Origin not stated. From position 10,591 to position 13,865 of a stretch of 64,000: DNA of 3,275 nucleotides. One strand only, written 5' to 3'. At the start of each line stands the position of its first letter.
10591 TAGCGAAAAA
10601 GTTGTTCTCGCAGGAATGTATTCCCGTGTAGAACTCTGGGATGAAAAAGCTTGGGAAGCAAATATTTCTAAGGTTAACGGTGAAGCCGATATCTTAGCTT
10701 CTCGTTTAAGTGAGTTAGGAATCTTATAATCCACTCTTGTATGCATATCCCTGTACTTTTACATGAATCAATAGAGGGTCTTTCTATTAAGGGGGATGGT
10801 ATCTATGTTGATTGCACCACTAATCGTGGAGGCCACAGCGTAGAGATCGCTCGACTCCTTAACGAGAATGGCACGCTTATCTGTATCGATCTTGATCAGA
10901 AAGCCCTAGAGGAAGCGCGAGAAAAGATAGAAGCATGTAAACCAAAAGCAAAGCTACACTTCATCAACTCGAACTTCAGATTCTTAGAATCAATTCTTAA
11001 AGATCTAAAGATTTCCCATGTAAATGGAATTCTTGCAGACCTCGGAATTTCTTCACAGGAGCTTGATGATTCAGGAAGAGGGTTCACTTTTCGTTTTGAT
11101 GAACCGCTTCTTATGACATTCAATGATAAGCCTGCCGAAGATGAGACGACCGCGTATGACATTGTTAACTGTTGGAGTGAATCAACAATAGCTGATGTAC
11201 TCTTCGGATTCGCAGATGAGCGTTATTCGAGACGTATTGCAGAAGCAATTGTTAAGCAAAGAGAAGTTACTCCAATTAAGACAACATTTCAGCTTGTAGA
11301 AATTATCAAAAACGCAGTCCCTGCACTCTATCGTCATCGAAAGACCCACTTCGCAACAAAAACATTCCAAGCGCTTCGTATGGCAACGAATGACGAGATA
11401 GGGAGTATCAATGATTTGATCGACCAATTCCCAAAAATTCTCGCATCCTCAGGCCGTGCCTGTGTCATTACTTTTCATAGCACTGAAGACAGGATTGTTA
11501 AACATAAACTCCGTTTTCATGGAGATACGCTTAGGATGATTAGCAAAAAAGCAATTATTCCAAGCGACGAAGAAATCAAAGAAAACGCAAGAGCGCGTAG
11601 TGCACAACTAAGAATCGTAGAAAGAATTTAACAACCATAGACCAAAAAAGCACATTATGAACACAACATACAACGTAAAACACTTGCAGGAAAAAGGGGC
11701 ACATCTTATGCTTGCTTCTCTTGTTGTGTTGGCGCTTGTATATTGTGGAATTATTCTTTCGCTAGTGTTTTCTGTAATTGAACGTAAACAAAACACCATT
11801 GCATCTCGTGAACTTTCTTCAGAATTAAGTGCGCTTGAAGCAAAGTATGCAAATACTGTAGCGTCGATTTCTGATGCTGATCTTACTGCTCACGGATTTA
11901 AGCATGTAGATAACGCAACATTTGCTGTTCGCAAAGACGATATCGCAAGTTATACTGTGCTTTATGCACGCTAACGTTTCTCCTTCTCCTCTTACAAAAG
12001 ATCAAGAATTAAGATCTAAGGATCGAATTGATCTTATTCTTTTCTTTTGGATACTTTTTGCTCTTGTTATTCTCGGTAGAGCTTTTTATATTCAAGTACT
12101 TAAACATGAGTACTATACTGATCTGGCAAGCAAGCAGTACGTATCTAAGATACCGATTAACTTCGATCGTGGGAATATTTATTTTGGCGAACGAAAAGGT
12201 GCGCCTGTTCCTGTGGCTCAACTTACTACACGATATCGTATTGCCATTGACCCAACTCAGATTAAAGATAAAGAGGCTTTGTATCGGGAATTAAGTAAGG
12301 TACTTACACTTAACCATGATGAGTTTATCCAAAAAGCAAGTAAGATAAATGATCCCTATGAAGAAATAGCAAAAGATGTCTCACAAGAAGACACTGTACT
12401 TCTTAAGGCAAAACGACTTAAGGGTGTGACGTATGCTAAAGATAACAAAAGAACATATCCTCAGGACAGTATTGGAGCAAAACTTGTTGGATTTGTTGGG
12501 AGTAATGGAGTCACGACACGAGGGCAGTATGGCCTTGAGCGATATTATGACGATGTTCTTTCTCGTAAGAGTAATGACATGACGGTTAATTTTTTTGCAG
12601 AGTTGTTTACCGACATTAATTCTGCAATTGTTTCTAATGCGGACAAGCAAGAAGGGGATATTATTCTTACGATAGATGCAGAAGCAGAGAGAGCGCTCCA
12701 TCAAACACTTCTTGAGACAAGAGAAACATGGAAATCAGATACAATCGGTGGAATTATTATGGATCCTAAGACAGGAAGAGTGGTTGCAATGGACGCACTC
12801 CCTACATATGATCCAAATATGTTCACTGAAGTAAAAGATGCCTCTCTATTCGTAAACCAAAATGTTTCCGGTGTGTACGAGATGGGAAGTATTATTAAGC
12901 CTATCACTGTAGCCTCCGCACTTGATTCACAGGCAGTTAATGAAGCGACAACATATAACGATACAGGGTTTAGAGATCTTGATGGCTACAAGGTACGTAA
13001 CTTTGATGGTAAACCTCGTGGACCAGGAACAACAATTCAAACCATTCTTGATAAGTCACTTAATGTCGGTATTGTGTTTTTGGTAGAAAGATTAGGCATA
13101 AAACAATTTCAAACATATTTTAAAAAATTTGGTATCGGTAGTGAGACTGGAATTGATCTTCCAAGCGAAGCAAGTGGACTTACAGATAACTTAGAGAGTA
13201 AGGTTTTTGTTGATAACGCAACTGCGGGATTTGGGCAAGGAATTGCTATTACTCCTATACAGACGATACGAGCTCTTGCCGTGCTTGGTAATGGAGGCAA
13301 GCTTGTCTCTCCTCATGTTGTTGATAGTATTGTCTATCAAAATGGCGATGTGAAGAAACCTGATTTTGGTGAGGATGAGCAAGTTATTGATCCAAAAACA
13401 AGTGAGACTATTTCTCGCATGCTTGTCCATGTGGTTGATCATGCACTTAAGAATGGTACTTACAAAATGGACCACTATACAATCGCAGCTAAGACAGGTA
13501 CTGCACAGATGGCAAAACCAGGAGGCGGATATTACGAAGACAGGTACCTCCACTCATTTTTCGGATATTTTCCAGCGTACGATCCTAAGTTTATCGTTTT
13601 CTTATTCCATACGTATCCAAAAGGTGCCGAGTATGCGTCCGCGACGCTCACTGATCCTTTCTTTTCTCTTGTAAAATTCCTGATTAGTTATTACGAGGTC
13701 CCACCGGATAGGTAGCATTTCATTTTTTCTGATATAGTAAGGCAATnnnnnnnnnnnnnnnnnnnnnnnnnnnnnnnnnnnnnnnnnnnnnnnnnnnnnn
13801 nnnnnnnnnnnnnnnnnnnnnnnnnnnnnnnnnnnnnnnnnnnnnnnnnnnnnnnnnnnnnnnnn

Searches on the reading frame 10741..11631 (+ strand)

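Call 28: search_protein_families(library=pfam, proteins=[window:10741-11631:+], max_evalue=0.001)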
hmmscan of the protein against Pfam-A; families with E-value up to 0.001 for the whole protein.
window:10741-11631:+ (296 aa): 3 families
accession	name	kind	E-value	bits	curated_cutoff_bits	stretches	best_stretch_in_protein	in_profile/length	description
PF01795.25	Methyltransf_5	-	9.4e-94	314.8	27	1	2-296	4-309/309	MraW methylase family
PF13847.12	Methyltransf_31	-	4.5e-05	23.6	27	1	20-90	5-74/145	Methyltransferase domain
PF13649.12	Methyltransf_25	-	0.00032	21.8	27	0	25-82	4-58/97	Methyltransferase domain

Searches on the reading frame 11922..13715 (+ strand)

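Call 77: search_protein_families(library=pfam, proteins=[window:11922-13715:+], max_evalue=0.00001)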
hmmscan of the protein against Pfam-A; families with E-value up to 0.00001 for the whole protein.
window:11922-13715:+ (597 aa): 2 families
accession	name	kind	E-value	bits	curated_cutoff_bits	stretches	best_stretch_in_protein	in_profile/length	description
PF00905.27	Transpeptidase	-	7.3e-68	229.4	22.1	1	278-581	4-294/299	Penicillin binding protein transpeptidase domain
PF03717.20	PBP_dimer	-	2.8e-11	44.6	24.4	1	82-214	5-159/180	Penicillin-binding Protein dimerisation domain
